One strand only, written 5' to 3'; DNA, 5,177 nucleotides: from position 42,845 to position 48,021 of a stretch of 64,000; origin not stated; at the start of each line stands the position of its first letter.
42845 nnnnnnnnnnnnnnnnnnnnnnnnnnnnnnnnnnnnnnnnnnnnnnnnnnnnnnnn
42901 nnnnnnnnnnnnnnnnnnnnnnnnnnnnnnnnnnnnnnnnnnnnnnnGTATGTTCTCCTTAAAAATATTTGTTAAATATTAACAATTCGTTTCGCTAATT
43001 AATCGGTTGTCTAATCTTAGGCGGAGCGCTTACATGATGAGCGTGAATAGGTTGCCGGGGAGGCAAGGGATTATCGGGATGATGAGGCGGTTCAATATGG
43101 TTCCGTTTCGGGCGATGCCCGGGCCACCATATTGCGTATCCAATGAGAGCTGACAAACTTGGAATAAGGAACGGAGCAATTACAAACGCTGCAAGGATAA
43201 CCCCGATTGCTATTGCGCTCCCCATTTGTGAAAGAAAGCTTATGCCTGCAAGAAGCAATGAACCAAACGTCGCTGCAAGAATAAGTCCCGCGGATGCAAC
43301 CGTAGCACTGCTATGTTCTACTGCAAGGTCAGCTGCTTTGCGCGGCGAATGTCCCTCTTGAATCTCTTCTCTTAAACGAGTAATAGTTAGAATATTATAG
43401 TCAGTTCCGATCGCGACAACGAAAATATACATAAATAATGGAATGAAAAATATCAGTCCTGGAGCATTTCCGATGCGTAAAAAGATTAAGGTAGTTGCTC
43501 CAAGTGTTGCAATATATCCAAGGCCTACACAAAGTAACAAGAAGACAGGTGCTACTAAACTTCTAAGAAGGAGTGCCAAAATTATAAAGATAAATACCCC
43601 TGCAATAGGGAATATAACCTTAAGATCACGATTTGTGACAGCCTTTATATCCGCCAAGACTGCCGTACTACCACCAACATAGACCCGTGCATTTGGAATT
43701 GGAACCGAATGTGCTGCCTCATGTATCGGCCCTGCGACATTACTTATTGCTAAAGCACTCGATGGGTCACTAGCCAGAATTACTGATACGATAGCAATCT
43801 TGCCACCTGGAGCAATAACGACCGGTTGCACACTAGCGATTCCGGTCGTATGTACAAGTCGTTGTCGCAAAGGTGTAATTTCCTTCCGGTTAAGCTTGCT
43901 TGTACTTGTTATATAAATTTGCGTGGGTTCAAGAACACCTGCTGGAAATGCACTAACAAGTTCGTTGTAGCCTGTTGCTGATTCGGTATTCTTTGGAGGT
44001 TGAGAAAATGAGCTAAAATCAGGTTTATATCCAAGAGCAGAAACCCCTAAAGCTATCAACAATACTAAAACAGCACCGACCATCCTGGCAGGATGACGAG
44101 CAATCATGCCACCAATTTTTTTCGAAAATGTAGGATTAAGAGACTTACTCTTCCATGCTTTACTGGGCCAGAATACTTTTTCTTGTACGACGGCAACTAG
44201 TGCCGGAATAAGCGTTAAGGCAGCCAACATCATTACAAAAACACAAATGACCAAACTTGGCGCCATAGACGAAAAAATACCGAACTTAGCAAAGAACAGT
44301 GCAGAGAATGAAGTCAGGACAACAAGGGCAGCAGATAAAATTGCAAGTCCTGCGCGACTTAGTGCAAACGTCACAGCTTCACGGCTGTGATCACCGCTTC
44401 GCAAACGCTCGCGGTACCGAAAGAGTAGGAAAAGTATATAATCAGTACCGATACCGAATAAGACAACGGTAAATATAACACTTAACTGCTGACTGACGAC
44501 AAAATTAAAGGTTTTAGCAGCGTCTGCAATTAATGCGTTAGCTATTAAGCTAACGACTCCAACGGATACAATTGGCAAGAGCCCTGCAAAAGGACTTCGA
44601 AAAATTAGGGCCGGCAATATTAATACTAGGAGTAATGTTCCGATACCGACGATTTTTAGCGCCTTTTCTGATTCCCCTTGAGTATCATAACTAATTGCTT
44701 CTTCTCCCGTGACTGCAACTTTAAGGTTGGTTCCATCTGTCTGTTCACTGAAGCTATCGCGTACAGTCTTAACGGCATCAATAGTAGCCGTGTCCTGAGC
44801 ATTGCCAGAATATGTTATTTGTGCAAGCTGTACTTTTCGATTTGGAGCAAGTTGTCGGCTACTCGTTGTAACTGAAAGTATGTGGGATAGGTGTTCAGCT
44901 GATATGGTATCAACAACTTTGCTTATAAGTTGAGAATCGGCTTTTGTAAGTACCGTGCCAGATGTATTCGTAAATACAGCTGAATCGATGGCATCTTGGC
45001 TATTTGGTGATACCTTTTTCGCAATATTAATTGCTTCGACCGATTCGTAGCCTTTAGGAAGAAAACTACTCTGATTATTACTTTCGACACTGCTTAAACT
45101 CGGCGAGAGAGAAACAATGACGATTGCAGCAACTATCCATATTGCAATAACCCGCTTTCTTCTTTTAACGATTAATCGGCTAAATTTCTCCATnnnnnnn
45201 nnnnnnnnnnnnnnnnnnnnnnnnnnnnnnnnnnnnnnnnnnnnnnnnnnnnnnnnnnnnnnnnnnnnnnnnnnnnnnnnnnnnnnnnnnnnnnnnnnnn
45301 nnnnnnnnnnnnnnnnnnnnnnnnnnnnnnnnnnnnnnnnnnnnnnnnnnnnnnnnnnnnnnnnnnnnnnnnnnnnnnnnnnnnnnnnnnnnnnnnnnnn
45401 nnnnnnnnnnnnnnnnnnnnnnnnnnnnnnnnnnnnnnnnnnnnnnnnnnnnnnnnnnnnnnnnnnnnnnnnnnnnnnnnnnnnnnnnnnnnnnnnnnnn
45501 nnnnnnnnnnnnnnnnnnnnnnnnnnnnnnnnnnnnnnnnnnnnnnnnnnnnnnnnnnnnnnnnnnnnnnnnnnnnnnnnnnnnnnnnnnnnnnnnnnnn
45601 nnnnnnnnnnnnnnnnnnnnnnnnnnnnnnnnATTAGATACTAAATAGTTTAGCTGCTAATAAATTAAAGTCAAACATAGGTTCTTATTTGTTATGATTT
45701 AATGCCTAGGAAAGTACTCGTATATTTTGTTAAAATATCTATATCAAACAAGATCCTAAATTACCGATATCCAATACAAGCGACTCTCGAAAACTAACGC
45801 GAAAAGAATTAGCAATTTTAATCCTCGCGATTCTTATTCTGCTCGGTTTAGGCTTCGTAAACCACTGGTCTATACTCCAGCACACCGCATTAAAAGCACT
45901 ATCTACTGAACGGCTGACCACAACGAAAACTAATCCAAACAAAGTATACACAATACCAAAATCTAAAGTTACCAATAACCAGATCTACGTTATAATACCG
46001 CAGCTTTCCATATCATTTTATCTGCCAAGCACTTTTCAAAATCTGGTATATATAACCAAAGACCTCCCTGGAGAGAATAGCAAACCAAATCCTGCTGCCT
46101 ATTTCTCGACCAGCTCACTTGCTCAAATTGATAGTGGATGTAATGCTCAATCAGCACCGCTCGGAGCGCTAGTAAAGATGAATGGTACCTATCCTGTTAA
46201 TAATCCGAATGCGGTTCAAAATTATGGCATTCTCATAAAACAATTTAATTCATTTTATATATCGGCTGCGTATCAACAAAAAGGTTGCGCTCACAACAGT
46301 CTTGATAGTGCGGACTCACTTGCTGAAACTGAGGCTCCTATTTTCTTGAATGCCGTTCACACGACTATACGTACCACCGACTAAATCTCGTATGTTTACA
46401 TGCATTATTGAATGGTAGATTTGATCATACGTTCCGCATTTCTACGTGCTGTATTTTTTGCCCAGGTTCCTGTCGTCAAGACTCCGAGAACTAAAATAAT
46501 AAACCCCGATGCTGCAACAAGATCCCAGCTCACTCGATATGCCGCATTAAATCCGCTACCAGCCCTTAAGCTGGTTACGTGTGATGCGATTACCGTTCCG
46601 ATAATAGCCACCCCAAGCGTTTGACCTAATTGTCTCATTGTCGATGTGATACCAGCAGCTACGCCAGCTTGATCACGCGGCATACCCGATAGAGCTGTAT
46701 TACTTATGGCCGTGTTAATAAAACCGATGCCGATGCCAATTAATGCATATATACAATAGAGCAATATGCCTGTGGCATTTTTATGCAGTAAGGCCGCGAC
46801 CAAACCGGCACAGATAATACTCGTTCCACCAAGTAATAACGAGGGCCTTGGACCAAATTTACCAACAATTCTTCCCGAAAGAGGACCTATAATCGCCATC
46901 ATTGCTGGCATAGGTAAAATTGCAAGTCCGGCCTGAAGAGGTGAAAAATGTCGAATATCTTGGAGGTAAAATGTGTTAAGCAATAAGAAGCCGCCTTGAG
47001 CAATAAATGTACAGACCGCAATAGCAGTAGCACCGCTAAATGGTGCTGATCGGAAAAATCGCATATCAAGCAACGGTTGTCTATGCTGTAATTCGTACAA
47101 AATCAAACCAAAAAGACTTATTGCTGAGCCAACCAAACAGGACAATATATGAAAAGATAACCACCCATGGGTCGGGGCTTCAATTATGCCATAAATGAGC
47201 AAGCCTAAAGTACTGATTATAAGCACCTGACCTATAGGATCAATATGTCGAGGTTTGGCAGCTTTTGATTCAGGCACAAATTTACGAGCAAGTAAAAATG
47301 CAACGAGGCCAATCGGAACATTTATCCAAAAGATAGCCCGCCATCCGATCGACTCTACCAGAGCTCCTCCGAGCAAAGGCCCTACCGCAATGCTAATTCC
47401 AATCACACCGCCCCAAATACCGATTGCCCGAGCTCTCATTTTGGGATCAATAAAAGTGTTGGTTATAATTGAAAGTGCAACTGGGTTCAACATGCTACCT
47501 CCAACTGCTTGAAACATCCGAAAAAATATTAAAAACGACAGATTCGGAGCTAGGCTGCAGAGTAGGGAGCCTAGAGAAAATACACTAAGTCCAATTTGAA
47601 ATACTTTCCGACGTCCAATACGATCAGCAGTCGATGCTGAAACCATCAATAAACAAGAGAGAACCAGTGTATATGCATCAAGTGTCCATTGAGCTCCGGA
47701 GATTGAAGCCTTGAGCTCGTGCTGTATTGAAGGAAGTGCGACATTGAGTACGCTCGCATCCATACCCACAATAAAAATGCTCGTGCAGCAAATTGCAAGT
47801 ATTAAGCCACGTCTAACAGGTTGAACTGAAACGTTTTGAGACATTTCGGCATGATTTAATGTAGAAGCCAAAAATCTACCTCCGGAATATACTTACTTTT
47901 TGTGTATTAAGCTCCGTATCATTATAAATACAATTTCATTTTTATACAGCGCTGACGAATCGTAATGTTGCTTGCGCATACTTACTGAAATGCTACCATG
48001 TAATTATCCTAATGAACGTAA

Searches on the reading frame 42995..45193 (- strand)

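Call 14: search_protein_families(library=pfam, proteins=[window:42995-45193:-], max_evalue=0.001)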
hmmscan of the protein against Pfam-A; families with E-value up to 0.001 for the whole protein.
window:42995-45193:- (732 aa): 1 family
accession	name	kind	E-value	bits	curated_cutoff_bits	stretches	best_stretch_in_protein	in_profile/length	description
PF03176.21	MMPL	-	2.5e-110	369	20.5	2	44-369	2-331/333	MMPL family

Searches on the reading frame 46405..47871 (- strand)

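Call 14: search_protein_families(library=pfam, proteins=[window:46405-47871:-], max_evalue=0.001)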
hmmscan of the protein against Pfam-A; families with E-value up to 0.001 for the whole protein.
window:46405-47871:- (488 aa): 2 families
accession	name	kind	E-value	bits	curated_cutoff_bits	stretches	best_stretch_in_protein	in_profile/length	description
PF07690.21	MFS_1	-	7.6e-62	209.7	33.4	1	29-420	2-346/347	Major Facilitator Superfamily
PF00083.30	Sugar_tr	-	1.5e-06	27.8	22.3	1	26-203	4-195/452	Sugar (and other) transporter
